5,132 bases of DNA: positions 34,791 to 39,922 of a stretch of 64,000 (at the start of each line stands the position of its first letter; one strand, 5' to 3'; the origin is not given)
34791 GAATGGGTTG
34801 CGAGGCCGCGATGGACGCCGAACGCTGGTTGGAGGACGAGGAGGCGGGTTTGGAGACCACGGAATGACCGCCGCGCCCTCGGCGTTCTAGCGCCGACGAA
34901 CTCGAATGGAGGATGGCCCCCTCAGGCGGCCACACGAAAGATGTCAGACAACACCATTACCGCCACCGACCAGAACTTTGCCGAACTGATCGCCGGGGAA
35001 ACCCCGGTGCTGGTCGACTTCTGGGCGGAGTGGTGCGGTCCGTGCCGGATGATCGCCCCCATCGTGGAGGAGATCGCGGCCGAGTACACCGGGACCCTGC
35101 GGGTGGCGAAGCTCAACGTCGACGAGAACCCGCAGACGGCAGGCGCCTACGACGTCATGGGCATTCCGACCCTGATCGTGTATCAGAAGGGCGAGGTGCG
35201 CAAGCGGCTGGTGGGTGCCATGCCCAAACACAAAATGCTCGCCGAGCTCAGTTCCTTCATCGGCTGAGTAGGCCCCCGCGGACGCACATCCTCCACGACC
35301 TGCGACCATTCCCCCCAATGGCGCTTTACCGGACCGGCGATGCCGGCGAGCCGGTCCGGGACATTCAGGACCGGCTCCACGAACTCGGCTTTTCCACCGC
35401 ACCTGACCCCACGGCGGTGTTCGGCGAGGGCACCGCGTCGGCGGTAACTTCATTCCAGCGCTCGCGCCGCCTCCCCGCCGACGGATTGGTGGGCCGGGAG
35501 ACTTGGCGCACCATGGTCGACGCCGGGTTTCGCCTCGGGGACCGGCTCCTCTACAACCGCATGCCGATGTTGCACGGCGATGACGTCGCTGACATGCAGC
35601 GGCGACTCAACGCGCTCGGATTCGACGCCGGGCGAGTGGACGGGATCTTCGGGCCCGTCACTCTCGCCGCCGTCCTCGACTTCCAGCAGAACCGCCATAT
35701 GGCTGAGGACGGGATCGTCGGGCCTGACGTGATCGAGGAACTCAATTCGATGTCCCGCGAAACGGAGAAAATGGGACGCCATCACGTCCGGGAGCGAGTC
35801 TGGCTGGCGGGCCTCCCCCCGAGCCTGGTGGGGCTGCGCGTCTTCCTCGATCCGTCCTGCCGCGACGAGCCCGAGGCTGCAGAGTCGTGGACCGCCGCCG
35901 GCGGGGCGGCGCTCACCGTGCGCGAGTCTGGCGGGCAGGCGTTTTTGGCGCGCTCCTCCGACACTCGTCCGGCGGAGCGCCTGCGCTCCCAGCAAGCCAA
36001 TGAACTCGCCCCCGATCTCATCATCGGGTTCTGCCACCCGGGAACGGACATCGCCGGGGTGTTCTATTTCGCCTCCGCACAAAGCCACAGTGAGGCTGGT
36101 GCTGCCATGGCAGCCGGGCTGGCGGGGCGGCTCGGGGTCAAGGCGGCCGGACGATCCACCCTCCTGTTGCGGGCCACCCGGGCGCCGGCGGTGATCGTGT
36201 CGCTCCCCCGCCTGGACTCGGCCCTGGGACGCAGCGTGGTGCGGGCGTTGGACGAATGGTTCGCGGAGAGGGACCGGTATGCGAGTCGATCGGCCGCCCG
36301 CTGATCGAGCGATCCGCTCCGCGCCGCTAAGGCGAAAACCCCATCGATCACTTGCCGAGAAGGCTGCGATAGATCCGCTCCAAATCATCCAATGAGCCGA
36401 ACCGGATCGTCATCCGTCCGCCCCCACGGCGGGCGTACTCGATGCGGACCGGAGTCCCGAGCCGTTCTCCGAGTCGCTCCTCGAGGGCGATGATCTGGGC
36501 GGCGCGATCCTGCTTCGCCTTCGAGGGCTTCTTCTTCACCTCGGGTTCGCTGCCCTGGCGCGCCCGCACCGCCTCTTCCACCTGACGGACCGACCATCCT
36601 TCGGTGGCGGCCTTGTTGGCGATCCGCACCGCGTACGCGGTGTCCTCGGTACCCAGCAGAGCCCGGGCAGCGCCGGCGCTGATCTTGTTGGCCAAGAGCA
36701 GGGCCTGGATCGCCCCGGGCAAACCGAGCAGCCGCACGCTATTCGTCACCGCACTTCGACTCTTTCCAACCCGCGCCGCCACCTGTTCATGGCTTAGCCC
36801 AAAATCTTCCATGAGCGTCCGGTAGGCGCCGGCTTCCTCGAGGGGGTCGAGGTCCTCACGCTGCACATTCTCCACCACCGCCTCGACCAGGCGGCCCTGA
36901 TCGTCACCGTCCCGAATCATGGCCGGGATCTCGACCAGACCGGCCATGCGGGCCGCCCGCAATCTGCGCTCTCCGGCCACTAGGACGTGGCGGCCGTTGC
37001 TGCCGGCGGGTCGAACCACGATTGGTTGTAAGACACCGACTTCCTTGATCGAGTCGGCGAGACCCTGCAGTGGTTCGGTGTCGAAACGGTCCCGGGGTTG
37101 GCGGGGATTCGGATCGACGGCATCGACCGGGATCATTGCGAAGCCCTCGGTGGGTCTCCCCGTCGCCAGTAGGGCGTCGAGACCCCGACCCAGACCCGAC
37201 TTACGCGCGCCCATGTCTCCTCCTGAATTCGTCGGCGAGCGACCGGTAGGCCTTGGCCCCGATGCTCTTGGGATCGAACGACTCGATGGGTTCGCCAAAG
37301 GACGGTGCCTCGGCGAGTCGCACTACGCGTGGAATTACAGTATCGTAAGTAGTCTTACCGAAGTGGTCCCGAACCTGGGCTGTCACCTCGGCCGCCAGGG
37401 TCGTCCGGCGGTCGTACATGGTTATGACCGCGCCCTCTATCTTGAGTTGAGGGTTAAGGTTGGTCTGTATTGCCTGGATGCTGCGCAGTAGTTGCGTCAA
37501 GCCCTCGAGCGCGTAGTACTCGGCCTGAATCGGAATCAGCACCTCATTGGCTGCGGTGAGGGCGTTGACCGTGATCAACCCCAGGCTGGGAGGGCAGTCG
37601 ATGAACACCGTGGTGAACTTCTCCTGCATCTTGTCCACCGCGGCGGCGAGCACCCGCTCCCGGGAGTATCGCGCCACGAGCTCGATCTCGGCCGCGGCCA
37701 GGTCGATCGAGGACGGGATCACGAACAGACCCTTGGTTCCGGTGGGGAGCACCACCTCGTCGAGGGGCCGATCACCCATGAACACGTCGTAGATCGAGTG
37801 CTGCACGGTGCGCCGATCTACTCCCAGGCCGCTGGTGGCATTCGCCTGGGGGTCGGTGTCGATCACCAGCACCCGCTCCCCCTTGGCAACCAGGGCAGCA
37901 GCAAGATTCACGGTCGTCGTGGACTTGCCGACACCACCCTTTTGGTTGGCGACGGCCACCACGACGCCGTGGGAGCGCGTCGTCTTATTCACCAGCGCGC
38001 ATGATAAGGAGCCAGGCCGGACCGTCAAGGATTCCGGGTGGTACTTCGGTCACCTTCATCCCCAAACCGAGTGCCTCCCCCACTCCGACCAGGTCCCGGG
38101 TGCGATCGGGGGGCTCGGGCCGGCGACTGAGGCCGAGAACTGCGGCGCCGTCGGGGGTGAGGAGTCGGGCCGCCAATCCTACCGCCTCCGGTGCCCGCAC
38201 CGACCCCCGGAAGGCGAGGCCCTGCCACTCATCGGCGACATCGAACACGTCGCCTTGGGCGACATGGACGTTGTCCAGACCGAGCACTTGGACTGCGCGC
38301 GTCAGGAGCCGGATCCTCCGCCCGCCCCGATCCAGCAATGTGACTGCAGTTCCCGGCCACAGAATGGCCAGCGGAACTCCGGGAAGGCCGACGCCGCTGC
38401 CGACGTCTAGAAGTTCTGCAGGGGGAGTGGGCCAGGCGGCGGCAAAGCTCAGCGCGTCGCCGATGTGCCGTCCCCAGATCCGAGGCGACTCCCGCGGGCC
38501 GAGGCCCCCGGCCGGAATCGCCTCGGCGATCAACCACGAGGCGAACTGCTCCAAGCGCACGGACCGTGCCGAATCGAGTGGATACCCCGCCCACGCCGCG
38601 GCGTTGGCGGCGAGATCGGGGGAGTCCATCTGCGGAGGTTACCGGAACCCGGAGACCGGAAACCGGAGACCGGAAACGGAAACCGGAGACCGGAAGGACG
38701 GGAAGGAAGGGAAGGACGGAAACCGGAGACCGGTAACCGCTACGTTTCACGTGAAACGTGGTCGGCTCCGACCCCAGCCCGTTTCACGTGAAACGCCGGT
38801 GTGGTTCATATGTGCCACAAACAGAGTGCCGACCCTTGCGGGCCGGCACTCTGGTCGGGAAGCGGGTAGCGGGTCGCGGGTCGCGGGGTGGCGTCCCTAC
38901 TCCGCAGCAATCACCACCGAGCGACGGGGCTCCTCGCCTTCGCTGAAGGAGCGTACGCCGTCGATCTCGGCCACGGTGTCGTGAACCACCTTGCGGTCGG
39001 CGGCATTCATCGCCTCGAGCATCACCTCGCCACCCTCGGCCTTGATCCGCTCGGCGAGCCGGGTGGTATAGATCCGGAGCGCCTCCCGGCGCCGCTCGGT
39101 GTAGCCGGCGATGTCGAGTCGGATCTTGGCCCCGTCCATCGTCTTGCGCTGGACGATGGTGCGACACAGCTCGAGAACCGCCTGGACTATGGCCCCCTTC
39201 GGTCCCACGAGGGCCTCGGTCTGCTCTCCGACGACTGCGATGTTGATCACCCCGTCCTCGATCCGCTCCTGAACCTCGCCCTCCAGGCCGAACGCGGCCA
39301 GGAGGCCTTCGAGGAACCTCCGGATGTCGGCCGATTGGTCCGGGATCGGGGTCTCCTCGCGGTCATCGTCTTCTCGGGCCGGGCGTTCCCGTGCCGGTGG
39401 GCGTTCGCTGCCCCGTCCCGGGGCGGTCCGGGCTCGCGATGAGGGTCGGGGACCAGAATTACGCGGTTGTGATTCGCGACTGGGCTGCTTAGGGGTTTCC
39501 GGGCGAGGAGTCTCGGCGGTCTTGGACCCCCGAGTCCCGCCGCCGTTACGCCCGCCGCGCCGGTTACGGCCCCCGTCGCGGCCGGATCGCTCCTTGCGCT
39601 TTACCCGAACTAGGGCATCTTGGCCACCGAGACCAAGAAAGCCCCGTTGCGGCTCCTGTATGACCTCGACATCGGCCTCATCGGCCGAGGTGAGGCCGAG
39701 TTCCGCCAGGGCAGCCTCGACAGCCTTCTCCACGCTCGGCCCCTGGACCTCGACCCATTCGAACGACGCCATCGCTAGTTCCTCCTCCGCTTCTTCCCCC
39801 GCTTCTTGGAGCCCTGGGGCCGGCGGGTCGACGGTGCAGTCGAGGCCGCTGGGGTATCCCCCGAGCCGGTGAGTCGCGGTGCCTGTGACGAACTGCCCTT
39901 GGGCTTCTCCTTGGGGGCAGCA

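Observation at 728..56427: Five families of period-7 tandem arrays seen only in intergenic DNA, many abutting stop codons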

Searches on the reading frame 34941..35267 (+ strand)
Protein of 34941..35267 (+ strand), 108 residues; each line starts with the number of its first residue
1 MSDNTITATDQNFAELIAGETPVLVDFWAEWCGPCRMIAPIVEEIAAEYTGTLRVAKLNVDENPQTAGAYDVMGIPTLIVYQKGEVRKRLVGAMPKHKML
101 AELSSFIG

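Call 79: search_protein_families(library=pfam, proteins=[window:34941-35267:+], max_evalue=0.00001)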
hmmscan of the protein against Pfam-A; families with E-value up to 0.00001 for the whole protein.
window:34941-35267:+ (108 aa): 4 families
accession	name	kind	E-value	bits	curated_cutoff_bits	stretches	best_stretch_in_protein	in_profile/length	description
PF00085.26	Thioredoxin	-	3.6e-31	107.7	23.5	1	5-103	2-101/103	Thioredoxin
PF13098.12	Thioredoxin_2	-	3.4e-08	34.2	27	1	20-103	5-104/104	Thioredoxin-like domain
PF13905.12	Thioredoxin_8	-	1.4e-06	29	27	0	21-63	2-46/94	Thioredoxin-like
PF14595.12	Thioredoxin_9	-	6.8e-06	26.4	25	1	14-96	36-119/129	Thioredoxin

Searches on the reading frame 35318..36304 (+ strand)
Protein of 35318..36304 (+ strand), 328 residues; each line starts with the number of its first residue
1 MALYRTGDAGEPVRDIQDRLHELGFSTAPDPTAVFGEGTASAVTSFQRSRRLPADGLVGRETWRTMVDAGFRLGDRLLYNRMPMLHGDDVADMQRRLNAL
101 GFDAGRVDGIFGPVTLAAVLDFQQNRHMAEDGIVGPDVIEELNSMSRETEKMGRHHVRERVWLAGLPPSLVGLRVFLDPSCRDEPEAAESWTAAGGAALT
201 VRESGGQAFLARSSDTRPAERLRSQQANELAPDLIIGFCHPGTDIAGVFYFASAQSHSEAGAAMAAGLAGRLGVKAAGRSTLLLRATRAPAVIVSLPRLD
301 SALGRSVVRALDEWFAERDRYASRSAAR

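Call 79: search_protein_families(library=pfam, proteins=[window:35318-36304:+], max_evalue=0.00001)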
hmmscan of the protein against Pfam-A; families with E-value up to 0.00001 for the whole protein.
window:35318-36304:+ (328 aa): 1 family
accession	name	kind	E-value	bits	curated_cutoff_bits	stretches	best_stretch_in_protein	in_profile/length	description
PF01471.23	PG_binding_1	-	4.2e-35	120.1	23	2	87-141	2-56/57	Putative peptidoglycan binding domain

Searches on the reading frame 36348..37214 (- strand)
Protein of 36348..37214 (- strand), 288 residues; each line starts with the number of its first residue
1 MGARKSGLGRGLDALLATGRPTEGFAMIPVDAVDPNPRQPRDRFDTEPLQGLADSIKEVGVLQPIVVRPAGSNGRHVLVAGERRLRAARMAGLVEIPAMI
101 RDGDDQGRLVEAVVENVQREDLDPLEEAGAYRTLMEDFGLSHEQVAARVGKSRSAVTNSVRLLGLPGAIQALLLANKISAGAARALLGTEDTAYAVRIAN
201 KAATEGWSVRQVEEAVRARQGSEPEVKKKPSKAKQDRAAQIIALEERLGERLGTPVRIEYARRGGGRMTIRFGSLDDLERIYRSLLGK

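Call 79: search_protein_families(library=pfam, proteins=[window:36348-37214:-], max_evalue=0.00001)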
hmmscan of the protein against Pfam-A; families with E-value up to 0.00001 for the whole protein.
window:36348-37214:- (288 aa): 3 families
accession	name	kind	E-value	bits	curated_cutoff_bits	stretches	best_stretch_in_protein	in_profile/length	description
PF17762.8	HTH_ParB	-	2.7e-33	114.6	22.6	1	120-219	1-100/102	ParB HTH domain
PF02195.25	ParB_N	-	1.5e-29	102.3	26.3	1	25-118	3-95/95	ParB N-terminal domain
PF23552.2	ParB_C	-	6.1e-15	54.8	23.8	1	239-284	3-48/50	ParB dimerisation domain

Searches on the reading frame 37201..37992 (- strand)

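Call 79: search_protein_families(library=pfam, proteins=[window:37201-37992:-], max_evalue=0.00001)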
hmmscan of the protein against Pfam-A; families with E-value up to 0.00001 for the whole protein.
window:37201-37992:- (263 aa): 7 families
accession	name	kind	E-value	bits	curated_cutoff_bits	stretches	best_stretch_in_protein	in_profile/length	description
PF13614.12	AAA_31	-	4.6e-63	212.8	27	1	11-185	3-177/177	AAA domain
PF01656.29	CbiA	-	1.5e-30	106.1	25.4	1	12-236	1-125/125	CobQ/CobB/MinD/ParA nucleotide binding domain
PF06564.18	CBP_BcsQ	-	4.3e-12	46.5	21.3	1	12-254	4-231/234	Cellulose biosynthesis protein BcsQ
PF09140.17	MipZ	-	4.9e-12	46.1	20.7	1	11-164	2-138/262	ATPase MipZ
PF00142.24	Fer4_NifH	-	1.3e-11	44.9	25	1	17-69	7-61/271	4Fe-4S iron sulfur cluster binding proteins, NifH/frxC family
PF10609.15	ParA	-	1.8e-09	37.9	27.1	1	11-48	5-42/246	NUBPL iron-transfer P-loop NTPase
PF02374.21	ArsA_ATPase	-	2.4e-06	27.4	24.3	1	18-51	9-42/305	Anion-transporting ATPase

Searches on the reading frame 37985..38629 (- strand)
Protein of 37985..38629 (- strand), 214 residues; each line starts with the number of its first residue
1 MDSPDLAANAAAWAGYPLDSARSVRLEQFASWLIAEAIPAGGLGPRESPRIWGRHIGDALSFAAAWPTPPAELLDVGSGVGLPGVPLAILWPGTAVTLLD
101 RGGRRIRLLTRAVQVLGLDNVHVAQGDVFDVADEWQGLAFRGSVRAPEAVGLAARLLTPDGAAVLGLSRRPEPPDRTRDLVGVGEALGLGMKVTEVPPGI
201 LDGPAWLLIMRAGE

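Call 51: search_protein_families(library=pfam, proteins=[window:37985-38629:-], max_evalue=0.00001)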
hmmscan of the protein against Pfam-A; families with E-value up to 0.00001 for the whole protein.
window:37985-38629:- (214 aa): 1 family
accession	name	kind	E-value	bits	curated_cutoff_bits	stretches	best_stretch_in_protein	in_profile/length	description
PF02527.21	GidB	-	2.8e-22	79.4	27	1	26-163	5-144/184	rRNA small subunit methyltransferase G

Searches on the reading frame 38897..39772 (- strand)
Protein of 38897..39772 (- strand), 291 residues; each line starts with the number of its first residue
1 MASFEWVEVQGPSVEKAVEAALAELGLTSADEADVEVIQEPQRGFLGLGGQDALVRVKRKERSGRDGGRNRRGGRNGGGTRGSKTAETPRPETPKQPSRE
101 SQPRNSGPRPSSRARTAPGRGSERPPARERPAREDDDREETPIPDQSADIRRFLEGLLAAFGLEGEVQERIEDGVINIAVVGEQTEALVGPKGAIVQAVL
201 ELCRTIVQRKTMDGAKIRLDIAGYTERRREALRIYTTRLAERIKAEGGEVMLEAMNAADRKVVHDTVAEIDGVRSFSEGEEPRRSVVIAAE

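Call 51: search_protein_families(library=pfam, proteins=[window:38897-39772:-], max_evalue=0.00001)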
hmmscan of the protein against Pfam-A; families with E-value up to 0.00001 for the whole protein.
window:38897-39772:- (291 aa): 2 families
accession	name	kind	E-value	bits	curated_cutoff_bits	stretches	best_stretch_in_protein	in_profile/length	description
PF14804.11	Jag_N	-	2.1e-15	57.3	25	1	9-58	1-49/50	Jag N-terminus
PF01424.28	R3H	-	5.3e-15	55.6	26.8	1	231-288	2-58/60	R3H domain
